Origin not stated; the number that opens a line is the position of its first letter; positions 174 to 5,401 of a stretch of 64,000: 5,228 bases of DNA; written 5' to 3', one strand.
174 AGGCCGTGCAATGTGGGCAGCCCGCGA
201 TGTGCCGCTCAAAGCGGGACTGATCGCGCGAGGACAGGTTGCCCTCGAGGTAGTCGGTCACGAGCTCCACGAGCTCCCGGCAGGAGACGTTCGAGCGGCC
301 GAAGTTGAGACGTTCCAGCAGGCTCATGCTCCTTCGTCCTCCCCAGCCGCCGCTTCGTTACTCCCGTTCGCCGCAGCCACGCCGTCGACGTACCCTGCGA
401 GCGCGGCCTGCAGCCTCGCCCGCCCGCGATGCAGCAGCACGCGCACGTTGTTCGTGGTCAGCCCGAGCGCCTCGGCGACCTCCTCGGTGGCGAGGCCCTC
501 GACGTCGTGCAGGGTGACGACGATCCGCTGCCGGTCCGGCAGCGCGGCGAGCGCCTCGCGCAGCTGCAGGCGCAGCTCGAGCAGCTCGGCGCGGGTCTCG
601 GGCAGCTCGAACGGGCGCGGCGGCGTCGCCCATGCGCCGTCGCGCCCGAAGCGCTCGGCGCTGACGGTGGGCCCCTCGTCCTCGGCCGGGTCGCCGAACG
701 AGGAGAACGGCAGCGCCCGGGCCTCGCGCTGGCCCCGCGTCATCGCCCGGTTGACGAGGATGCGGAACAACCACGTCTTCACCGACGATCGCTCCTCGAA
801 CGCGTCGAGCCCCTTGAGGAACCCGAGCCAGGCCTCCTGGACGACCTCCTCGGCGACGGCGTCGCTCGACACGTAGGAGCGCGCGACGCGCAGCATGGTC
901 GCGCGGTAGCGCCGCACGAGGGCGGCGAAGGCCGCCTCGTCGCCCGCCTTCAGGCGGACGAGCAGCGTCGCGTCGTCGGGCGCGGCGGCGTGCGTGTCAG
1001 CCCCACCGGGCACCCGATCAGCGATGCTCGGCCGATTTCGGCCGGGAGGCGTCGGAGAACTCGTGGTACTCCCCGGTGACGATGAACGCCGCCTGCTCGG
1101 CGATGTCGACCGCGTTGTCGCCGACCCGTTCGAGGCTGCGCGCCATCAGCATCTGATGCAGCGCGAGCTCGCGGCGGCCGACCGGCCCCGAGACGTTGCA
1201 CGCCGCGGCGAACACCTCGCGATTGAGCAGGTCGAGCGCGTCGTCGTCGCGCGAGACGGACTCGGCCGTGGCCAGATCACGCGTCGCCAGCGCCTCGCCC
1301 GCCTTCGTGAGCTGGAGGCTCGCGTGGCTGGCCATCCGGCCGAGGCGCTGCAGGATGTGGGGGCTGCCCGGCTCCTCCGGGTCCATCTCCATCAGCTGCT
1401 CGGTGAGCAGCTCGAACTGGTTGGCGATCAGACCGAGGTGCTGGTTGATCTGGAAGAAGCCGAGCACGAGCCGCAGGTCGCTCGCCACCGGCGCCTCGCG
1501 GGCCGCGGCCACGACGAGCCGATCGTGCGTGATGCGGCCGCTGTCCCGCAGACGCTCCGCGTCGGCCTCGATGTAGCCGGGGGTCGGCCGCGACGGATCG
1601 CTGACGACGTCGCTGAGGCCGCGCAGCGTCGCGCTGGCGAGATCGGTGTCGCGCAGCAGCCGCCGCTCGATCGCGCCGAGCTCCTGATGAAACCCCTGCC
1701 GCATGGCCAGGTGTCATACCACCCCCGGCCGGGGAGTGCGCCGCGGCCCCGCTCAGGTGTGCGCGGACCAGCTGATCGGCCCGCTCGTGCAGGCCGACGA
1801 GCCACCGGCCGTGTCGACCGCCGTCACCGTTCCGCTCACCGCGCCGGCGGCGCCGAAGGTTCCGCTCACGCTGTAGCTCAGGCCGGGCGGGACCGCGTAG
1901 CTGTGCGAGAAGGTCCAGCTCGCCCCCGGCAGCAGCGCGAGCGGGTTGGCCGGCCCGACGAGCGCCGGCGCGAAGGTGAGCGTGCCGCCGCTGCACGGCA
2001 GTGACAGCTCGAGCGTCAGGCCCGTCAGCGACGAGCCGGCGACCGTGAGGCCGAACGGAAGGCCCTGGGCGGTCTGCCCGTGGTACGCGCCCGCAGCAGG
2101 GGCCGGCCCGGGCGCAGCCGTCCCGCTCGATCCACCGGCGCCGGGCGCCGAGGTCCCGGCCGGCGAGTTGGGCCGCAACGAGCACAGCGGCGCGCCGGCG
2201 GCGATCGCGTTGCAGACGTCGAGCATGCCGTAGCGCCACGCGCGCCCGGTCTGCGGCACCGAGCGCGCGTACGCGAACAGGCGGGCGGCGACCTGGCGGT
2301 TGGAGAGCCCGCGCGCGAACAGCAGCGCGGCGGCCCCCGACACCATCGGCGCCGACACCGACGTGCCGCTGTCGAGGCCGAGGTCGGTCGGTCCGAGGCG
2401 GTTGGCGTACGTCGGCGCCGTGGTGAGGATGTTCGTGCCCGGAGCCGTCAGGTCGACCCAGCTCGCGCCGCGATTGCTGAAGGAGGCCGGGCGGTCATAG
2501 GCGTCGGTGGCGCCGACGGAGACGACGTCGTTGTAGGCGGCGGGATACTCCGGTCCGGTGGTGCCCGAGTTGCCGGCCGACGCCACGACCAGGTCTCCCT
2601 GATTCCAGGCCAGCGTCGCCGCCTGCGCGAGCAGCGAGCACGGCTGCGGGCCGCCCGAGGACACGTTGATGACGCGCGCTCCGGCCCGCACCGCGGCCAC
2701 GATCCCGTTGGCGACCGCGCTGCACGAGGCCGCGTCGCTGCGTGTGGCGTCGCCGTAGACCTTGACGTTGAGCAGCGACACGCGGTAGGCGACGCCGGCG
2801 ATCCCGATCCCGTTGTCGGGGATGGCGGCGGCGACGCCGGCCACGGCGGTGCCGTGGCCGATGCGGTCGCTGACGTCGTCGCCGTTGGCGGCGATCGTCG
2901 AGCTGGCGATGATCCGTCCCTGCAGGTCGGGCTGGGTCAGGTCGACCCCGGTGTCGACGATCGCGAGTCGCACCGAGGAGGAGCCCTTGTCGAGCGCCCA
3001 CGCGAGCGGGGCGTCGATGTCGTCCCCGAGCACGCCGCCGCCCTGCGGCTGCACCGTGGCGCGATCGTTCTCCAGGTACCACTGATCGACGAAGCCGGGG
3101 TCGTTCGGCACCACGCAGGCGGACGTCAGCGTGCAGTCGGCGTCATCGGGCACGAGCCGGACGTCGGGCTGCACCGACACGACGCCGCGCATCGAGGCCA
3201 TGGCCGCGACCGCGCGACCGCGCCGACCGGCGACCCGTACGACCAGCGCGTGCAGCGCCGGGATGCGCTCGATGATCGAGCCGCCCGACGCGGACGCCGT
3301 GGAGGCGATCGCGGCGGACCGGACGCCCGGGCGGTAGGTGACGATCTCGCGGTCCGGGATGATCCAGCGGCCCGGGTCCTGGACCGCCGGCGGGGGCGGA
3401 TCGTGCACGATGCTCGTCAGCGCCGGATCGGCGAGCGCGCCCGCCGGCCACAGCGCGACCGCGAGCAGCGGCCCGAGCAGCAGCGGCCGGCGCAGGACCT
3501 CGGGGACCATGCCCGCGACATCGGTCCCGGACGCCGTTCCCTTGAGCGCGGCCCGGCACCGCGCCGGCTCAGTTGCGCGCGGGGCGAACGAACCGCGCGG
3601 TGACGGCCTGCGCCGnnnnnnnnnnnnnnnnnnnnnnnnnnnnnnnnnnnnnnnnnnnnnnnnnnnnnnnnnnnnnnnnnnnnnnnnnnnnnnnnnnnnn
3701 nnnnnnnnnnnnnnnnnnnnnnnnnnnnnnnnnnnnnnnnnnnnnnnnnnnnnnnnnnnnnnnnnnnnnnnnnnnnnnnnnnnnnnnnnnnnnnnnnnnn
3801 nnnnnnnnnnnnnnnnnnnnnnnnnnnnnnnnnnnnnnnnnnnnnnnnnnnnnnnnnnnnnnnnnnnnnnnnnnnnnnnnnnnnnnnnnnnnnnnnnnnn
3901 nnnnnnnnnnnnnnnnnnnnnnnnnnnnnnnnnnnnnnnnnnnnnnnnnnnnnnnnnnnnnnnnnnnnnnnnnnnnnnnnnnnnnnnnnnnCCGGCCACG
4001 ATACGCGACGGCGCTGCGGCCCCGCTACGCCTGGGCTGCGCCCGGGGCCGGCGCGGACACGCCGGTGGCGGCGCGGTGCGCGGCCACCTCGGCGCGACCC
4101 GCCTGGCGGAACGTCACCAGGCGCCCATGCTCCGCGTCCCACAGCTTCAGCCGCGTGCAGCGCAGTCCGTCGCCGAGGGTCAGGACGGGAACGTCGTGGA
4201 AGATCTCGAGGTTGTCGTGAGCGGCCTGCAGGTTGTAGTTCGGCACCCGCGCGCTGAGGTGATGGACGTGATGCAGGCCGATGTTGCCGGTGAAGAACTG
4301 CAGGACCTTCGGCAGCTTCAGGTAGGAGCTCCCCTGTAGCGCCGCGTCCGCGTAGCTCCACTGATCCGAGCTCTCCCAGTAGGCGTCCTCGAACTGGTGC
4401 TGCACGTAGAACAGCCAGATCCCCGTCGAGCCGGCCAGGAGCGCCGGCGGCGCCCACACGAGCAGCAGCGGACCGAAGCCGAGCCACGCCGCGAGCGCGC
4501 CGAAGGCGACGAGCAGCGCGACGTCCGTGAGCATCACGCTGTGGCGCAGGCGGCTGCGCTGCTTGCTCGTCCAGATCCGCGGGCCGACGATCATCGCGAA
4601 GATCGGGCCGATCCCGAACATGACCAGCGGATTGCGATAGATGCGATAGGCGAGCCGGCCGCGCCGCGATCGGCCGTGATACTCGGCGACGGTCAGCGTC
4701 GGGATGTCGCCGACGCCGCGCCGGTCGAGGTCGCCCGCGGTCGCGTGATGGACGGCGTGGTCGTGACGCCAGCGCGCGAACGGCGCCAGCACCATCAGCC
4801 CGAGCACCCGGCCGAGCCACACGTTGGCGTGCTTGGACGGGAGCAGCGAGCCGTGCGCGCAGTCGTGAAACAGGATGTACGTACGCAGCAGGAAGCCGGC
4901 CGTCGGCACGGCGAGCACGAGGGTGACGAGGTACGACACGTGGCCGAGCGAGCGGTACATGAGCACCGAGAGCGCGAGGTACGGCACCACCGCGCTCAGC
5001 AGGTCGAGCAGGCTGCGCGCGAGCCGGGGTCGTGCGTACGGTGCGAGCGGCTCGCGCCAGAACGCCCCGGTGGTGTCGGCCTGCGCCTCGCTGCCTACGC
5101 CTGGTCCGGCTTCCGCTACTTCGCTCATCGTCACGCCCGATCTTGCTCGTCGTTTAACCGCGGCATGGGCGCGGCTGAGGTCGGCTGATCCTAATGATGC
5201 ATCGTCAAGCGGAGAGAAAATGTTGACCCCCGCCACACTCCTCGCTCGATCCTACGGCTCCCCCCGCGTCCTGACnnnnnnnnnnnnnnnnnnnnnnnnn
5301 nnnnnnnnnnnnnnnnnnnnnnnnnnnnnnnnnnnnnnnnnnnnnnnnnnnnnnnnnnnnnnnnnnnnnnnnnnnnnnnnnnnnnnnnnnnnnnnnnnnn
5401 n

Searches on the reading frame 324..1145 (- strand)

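Call 28: search_protein_families(library=pfam, proteins=[window:324-1145:-], max_evalue=0.00001)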
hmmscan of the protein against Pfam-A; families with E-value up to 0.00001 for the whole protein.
window:324-1145:- (273 aa): 4 families
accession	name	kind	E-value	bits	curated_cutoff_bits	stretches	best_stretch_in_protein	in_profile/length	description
PF08281.18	Sigma70_r4_2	-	1.6e-17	63.3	25.7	1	193-245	2-54/54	Sigma-70, region 4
PF04542.20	Sigma70_r2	-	2.6e-15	56.4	24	1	76-141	1-68/71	Sigma-70 region 2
PF04545.22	Sigma70_r4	-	3.4e-10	39.7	24.1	1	198-246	1-49/50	Sigma-70, region 4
PF07638.17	Sigma70_ECF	-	8.9e-07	29.4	21.1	0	187-249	122-183/185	ECF sigma factor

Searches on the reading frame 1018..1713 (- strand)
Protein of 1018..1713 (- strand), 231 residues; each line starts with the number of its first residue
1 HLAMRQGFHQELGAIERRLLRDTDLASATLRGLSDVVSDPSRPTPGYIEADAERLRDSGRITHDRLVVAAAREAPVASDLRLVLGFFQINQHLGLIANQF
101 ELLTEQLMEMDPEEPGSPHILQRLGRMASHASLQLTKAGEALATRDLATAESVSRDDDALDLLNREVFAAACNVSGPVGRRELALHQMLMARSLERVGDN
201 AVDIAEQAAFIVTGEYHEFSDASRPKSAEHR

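Call 28: search_protein_families(library=pfam, proteins=[window:1018-1713:-], max_evalue=0.00001)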
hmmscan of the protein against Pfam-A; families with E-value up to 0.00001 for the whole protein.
window:1018-1713:- (231 aa): 1 family
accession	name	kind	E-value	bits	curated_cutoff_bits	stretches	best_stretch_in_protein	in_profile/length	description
PF01895.24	PhoU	-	7.3e-19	68.4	23.5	1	125-207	2-88/89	PhoU domain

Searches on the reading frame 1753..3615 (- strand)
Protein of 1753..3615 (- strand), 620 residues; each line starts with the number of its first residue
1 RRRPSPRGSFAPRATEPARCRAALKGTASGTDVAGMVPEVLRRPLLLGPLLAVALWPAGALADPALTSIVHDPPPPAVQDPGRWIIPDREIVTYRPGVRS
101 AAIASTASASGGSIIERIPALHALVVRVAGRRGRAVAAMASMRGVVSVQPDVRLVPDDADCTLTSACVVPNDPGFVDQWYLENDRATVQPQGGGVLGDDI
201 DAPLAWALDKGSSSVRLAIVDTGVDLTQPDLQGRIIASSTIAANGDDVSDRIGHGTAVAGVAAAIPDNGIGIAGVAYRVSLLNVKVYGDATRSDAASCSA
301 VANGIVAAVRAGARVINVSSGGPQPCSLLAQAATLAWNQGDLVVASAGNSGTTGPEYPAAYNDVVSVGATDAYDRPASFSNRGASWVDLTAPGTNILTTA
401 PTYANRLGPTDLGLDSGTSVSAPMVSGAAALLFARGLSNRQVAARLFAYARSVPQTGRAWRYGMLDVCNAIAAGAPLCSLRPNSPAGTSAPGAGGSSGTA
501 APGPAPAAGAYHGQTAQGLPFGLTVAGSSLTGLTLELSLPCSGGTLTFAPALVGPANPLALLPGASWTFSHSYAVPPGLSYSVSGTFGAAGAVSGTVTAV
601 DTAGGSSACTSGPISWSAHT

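Call 28: search_protein_families(library=pfam, proteins=[window:1753-3615:-], max_evalue=0.00001)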
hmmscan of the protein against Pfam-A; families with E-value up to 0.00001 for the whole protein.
window:1753-3615:- (620 aa): 1 family
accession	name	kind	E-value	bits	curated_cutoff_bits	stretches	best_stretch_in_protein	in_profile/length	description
PF00082.27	Peptidase_S8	-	5.7e-43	147.7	21.8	1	214-452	3-275/288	Subtilase family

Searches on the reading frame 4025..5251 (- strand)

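Call 28: search_protein_families(library=pfam, proteins=[window:4025-5251:-], max_evalue=0.00001)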
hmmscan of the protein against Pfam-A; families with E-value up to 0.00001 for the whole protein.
window:4025-5251:- (408 aa): 1 family
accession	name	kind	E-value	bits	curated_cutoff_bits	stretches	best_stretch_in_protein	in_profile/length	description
PF00487.30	FA_desaturase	-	1.4e-32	113.9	29.7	1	111-348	6-238/253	Fatty acid desaturase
